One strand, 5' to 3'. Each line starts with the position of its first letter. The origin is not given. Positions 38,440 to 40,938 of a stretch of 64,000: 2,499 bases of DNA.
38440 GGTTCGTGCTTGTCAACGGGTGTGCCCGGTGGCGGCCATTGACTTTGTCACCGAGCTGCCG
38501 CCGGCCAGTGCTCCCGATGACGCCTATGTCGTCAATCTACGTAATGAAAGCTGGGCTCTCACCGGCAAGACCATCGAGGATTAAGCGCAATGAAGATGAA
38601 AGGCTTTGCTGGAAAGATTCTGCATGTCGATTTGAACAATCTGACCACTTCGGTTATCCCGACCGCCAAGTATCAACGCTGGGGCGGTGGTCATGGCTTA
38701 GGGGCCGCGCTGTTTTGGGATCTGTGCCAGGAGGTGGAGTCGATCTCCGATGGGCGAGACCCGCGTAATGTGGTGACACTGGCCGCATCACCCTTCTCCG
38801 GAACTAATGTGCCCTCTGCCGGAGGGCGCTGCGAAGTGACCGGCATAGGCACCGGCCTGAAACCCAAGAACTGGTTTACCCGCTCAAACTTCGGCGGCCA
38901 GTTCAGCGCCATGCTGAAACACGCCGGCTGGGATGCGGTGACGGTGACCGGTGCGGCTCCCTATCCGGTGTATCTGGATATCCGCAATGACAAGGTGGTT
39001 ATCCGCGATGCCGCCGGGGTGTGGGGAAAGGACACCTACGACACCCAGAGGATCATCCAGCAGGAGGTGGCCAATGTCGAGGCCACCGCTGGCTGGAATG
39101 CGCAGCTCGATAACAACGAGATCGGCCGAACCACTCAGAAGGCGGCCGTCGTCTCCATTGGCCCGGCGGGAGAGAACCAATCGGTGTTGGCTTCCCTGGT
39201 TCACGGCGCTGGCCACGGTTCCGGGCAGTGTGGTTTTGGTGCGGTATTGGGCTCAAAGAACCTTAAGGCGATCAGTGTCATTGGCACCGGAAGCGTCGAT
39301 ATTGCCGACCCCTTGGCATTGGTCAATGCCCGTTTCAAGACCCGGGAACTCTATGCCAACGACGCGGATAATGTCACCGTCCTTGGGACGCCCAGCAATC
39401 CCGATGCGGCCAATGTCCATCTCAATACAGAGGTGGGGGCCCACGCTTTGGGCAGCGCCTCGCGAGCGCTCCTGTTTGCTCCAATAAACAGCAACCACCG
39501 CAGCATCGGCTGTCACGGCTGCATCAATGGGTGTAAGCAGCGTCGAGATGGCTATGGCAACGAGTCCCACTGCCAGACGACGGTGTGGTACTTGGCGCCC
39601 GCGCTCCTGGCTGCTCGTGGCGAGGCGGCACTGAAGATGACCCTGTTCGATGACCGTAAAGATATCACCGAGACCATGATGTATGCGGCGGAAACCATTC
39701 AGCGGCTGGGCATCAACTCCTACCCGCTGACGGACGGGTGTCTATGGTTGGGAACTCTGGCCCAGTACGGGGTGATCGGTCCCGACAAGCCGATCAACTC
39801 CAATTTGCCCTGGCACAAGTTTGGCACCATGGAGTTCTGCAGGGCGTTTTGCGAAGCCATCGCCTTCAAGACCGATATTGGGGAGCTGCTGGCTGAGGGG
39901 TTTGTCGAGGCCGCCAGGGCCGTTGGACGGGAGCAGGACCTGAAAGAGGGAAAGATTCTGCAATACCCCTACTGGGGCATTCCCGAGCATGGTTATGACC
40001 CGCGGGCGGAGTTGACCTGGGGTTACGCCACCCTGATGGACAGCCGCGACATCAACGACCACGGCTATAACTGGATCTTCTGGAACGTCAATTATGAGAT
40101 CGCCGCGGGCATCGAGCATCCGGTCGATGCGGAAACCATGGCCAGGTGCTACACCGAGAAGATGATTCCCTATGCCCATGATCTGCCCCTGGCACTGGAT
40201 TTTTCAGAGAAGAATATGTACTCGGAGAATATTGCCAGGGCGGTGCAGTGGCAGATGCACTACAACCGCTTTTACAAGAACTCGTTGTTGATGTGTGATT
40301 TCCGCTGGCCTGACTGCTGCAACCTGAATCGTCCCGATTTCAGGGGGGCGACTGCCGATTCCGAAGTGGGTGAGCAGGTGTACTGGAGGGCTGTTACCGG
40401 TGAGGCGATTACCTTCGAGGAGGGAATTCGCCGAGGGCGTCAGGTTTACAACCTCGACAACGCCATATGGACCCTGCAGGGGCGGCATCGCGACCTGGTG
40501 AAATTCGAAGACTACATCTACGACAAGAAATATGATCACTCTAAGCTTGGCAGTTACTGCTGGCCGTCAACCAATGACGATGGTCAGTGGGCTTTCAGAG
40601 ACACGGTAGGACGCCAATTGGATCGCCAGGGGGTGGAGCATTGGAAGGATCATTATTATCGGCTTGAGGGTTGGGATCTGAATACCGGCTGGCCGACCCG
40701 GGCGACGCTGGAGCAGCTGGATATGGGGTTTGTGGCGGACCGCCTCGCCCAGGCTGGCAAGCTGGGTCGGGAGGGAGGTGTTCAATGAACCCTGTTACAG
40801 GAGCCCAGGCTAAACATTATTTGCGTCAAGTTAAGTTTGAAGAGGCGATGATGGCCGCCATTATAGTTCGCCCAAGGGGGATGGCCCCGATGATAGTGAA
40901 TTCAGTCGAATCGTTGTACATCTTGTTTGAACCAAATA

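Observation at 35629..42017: Membrane-anchored, probably periplasm-facing AOR-family respiratory module with its own LysR and outer-membrane barrel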

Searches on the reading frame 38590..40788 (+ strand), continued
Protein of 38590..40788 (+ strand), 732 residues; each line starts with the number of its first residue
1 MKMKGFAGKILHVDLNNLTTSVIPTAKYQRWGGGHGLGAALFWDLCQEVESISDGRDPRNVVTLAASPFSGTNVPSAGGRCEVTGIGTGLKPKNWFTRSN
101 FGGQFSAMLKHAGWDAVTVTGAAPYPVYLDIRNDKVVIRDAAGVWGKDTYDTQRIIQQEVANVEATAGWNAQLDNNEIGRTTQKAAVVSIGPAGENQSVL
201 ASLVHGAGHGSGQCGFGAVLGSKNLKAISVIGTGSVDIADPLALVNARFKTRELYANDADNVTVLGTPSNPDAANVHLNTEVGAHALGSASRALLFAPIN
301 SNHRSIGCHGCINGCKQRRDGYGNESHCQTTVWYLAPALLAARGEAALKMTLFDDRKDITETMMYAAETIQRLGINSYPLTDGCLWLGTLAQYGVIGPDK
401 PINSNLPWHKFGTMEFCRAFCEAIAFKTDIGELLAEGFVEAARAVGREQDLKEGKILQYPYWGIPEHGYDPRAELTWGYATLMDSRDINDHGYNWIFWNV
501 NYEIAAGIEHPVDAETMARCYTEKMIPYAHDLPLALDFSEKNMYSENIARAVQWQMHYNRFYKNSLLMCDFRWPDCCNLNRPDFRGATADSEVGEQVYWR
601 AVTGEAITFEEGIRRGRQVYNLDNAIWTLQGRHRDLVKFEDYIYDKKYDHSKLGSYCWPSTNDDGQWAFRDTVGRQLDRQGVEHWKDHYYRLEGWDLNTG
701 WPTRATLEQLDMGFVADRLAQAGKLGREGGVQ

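Call 83: search_protein_families(library=pfam, proteins=[L025:10383-11027:+, L049:4545-6059:-, L051:10261-11541:+, L047:5316-7148:+, L082:6391-7257:+, L063:2274-3254:+, L024:13377-14894:+, L029:2596-4413:+, L080:11695-12747:+, L024:4220-5830:-], max_evalue=0.001)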
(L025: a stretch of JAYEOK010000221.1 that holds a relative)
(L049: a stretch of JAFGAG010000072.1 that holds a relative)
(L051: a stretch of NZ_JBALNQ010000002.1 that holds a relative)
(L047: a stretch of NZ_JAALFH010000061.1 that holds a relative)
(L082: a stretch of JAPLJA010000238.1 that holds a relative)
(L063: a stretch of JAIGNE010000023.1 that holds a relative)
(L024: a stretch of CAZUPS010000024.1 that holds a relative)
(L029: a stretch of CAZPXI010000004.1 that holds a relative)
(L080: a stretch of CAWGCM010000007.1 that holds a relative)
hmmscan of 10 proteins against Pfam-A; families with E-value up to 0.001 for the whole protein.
L025:10383-11027:+ (214 aa): 0 families

L049:4545-6059:- (504 aa): 0 families

L051:10261-11541:+ (426 aa): 2 families
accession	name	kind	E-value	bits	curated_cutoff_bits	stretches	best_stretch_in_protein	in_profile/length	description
PF04055.27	Radical_SAM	-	1.8e-26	93.8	29.5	1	193-350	6-166/166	Radical SAM superfamily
PF02310.24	B12-binding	-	2e-20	73.3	32.1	1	22-128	14-120/121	B12 binding domain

L047:5316-7148:+ (610 aa): 1 family
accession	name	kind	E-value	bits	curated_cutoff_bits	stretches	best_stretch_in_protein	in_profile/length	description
PF13372.12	Alginate_exp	-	6.3e-12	45.4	25.2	1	290-593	91-386/395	Alginate export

L082:6391-7257:+ (288 aa): 4 families
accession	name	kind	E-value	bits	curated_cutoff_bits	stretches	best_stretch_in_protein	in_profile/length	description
PF00106.31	adh_short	-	4.5e-38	131.1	26.6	1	11-209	1-187/195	short chain dehydrogenase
PF13561.12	adh_short_C2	-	9e-25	88.1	27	1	18-254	2-227/236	Enoyl-(Acyl carrier protein) reductase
PF08659.16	KR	-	9.3e-07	29.4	22.6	1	12-103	2-95/180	KR domain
PF01370.27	Epimerase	-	0.00028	20.8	20.9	1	14-186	2-157/240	NAD dependent epimerase/dehydratase family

L063:2274-3254:+ (326 aa): 11 families
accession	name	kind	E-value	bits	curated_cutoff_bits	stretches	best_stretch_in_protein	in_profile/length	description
PF00561.26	Abhydrolase_1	-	4.1e-18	66.4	25.8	1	73-208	1-103/245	alpha/beta hydrolase fold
PF02129.25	Peptidase_S15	-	9.2e-12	45.6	23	1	52-205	1-132/262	X-Pro dipeptidyl-peptidase (S15 family)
PF01738.24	DLH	-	3.3e-11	43.6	21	1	66-198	11-126/217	Dienelactone hydrolase family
PF12740.14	PETase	-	5.3e-10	39.6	28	0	129-202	79-158/263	PET hydrolase-like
PF00326.27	Peptidase_S9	-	5.7e-10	39.5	22.6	1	150-210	45-106/213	Prolyl oligopeptidase family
PF12146.15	Hydrolase_4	-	7.4e-10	39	27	1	74-226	6-133/239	Serine aminopeptidase, S33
PF05448.18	AXE1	-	2.3e-09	36.9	21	1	52-202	65-209/321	Acetyl xylan esterase (AXE1)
PF12697.13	Abhydrolase_6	-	5.8e-09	37.4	26.3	1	75-221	1-117/217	Alpha/beta hydrolase family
PF03403.19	PAF-AH_p_II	-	1.4e-05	24.3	20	0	66-110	94-137/372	Platelet-activating factor acetylhydrolase, isoform II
PF08840.17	BAAT_C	-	5.7e-05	23.7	20.9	1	156-216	9-69/210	BAAT / Acyl-CoA thioester hydrolase C terminal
PF07859.19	Abhydrolase_3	-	0.00038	20.7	25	0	150-302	49-204/210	alpha/beta hydrolase fold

L024:13377-14894:+ (505 aa): 2 families
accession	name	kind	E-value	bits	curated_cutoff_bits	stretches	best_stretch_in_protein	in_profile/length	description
PF06742.16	DUF1214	-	1.5e-26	93.5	25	1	383-488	3-111/112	Protein of unknown function (DUF1214)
PF06863.17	DUF1254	-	1.1e-24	87.5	22.2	1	113-232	8-133/133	Protein of unknown function (DUF1254)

L029:2596-4413:+ (605 aa): 1 family
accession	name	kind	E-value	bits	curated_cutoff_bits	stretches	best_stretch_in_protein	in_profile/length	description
PF00501.34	AMP-binding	-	4.7e-78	263.1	29.9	1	55-452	2-384/384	AMP-binding enzyme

L080:11695-12747:+ (350 aa): 1 family
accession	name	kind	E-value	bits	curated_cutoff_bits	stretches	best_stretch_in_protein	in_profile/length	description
PF00248.27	Aldo_ket_red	-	2.1e-19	70.1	24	1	83-274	20-189/291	Aldo/keto reductase family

L024:4220-5830:- (536 aa): 0 families

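Call 106: search_protein_families(library=ncbifam, proteins=[L005:10504-11505:+, L005:7307-7990:+], max_evalue=0.01)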
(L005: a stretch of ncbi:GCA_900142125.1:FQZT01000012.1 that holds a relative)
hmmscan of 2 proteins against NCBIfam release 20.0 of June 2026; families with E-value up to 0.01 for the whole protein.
L005:10504-11505:+ (333 aa): 2 families
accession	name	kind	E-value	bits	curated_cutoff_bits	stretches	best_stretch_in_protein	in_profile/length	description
TIGR01905.1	paired_CXXCH_1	subfamily_domain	0.00012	21.9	25.2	1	235-269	6-40/41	doubled CXXCH domain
TIGR03508.1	decahem_SO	subfamily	0.00016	21.2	192.2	0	172-227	64-125/258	DmsE family decaheme c-type cytochrome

L005:7307-7990:+ (227 aa): 45 families (the best 25 are shown)
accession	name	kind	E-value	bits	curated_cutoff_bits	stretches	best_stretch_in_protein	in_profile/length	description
TIGR03149.1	cyt_nit_nrfC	equivalog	1.6e-20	73.4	377.6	1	12-212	2-195/225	cytochrome c nitrite reductase Fe-S protein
NF008134.0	PRK10882.1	equivalog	1.8e-20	73.3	263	1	49-199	42-207/329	hydrogenase 2 operon protein HybA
NF045766.1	PhenlGlyoxDHPadI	equivalog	4.8e-20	71.7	700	1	51-199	10-137/443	NADH-dependent phenylglyoxylate dehydrogenase subunit beta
NF009408.0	PRK12769.1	equivalog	5.6e-18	64.4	1003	1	47-201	4-148/659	formate-dependent uric acid utilization protein AegA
NF009451.0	PRK12809.1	equivalog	1.3e-17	63.4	1154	1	47-197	4-136/639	formate-dependent uric acid utilization protein YgfT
TIGR02951.1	DMSO_dmsB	equivalog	9.1e-17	61.5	214.1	1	46-198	3-151/161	DMSO/selenate family reductase complex B subunit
NF007382.0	PRK09898.1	equivalog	1.1e-14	54.4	213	1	42-170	55-188/208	ferredoxin-like protein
NF041715.1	arsenate_red_ArrB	equivalog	1.3e-14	54.3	450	1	48-164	5-115/233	arsenate respiratory reductase iron-sulfur subunit ArrB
NF011569.0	PRK14993.1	equivalog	1.4e-14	54.2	416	1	47-170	45-164/244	tetrathionate reductase subunit TtrB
NF007658.0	PRK10330.1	equivalog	3.6e-14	52.6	260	1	47-195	4-152/181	electron transport protein HydN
NF038355.1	FDH3_beta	equivalog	5.5e-14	52.6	240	1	48-172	5-125/180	formate dehydrogenase FDH3 subunit beta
NF045797.1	DsrO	equivalog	1.6e-13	50.7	200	1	13-162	4-161/235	sulfate reduction electron transfer complex DsrMKJOP subunit DsrO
NF045715.1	sulf_resp_HmcB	equivalog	6.7e-13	48.4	420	1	13-199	1-197/307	sulfate respiration complex iron-sulfur protein HmcB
TIGR01582.1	FDH-beta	equivalog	1.8e-11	43.7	334.7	1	96-217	90-199/283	formate dehydrogenase subunit beta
NF041782.1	mnquin_red_QrcC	equivalog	1.2e-10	41.5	400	1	48-156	3-121/239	menaquinone reductase iron-sulfur cluster-binding subunit QrcC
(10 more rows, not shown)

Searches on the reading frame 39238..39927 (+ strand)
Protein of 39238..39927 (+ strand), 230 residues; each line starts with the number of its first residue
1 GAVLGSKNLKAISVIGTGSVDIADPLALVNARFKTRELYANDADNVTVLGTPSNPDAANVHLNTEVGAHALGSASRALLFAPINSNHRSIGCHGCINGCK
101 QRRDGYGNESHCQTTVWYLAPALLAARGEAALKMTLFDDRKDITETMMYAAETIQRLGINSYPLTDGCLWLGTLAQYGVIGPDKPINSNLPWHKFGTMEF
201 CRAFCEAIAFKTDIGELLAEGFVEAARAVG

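Call 93: search_solved_structures(query=window:39238-39927:+, max_evalue=10, show_alignments=5)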
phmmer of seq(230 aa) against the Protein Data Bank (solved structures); distinct sequences matched with E-value up to 10: 7.
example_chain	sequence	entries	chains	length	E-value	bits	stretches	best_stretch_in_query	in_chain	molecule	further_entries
9mqx_D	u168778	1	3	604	0.00035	23.5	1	1-53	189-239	Aldehyde:ferredoxin oxidoreductase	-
1aor_A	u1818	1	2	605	0.0017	21.3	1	1-64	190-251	ALDEHYDE FERREDOXIN OXIDOREDUCTASE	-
9g7j_A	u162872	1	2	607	0.0018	21.2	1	1-72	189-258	Aldehyde ferredoxin oxidoreductase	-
6xyw_Ar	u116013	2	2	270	0.46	13.3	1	166-205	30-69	50S ribosomal protein L21, mitochondrial | bL21m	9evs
9gyt_1S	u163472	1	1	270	0.54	13.1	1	166-205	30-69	bL21m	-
8c0z_A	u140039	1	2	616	0.76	12.6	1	1-57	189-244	Aldehyde:ferredoxin oxidoreductase,tungsten-containing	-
3knv_A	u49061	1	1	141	1.1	12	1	75-178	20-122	TNF receptor-associated factor 2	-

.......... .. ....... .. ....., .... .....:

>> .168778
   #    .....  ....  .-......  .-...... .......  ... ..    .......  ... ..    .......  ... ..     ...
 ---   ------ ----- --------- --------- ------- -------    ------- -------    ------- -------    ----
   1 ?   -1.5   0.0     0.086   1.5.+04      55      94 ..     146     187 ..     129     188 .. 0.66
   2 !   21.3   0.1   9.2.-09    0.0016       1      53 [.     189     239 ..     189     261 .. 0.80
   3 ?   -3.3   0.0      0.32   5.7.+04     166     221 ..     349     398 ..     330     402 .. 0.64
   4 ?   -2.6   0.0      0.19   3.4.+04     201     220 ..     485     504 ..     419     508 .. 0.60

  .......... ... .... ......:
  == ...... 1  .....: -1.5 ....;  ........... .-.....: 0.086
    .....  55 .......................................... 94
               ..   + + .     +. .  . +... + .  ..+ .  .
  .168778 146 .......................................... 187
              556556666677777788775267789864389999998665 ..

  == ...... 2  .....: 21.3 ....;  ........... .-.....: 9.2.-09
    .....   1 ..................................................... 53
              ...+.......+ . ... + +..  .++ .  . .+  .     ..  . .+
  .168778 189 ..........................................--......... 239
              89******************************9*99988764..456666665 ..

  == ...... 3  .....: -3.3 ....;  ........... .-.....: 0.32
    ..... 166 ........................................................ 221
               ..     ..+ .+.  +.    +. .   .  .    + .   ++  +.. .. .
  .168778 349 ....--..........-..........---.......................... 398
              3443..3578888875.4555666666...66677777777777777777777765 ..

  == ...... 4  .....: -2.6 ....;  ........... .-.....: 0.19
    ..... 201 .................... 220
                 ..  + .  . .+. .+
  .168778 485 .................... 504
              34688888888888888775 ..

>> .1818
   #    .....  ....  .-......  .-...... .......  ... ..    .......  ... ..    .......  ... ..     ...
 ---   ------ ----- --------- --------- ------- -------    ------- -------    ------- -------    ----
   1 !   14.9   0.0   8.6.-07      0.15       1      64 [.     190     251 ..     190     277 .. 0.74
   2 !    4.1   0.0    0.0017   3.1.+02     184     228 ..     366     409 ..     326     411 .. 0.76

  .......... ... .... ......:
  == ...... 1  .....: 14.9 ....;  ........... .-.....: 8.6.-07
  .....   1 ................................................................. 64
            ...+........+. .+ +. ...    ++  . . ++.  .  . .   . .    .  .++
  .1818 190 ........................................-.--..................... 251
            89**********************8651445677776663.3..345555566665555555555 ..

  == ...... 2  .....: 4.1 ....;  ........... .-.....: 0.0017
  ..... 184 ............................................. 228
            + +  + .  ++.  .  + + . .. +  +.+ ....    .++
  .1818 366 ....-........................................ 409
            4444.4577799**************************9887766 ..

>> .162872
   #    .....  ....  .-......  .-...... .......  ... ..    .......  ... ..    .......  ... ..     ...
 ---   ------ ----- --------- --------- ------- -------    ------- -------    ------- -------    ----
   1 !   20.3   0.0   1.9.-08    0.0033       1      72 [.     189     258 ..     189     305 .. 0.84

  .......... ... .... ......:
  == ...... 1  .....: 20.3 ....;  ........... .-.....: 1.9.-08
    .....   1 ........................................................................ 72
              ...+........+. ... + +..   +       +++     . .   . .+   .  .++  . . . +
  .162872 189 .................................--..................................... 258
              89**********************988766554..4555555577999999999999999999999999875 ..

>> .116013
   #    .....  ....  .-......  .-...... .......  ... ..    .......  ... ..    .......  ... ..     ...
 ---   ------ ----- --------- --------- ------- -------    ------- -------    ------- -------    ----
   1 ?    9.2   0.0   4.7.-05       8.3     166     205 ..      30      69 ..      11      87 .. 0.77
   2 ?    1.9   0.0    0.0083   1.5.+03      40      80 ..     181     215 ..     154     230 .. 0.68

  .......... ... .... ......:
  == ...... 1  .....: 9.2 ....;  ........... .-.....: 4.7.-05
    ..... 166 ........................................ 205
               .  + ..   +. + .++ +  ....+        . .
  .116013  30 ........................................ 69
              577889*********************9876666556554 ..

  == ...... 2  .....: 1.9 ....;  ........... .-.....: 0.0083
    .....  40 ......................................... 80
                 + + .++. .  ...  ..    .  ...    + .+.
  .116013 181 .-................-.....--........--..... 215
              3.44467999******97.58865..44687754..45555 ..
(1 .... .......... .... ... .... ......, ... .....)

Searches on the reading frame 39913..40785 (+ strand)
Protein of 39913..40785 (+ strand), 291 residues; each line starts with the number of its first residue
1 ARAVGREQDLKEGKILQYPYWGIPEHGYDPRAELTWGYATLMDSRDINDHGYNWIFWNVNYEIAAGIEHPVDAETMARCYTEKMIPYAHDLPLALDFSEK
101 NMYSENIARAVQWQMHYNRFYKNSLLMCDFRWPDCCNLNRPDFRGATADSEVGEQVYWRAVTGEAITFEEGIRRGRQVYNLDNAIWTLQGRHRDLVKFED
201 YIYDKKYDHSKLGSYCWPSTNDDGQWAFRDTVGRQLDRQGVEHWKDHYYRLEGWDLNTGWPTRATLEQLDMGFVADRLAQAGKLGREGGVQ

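Call 86: search_solved_structures(query=window:39913-40785:+, max_evalue=10, show_alignments=4)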
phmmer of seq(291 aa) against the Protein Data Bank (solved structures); distinct sequences matched with E-value up to 10: 3.
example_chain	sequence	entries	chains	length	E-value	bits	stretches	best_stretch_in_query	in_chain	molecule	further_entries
1b25_A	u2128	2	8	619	0.0012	21.3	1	231-280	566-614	PROTEIN (FORMALDEHYDE FERREDOXIN OXIDOREDUCTASE) | FORMALDEHYDE FERREDOXIN OXIDOREDUCTASE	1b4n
4z3w_A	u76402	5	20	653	0.0054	19.2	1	245-284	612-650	Benzoyl-CoA reductase, putative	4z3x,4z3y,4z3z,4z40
3oc8_A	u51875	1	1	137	0.3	13.5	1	43-127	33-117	Toxin coregulated pilus biosynthesis protein F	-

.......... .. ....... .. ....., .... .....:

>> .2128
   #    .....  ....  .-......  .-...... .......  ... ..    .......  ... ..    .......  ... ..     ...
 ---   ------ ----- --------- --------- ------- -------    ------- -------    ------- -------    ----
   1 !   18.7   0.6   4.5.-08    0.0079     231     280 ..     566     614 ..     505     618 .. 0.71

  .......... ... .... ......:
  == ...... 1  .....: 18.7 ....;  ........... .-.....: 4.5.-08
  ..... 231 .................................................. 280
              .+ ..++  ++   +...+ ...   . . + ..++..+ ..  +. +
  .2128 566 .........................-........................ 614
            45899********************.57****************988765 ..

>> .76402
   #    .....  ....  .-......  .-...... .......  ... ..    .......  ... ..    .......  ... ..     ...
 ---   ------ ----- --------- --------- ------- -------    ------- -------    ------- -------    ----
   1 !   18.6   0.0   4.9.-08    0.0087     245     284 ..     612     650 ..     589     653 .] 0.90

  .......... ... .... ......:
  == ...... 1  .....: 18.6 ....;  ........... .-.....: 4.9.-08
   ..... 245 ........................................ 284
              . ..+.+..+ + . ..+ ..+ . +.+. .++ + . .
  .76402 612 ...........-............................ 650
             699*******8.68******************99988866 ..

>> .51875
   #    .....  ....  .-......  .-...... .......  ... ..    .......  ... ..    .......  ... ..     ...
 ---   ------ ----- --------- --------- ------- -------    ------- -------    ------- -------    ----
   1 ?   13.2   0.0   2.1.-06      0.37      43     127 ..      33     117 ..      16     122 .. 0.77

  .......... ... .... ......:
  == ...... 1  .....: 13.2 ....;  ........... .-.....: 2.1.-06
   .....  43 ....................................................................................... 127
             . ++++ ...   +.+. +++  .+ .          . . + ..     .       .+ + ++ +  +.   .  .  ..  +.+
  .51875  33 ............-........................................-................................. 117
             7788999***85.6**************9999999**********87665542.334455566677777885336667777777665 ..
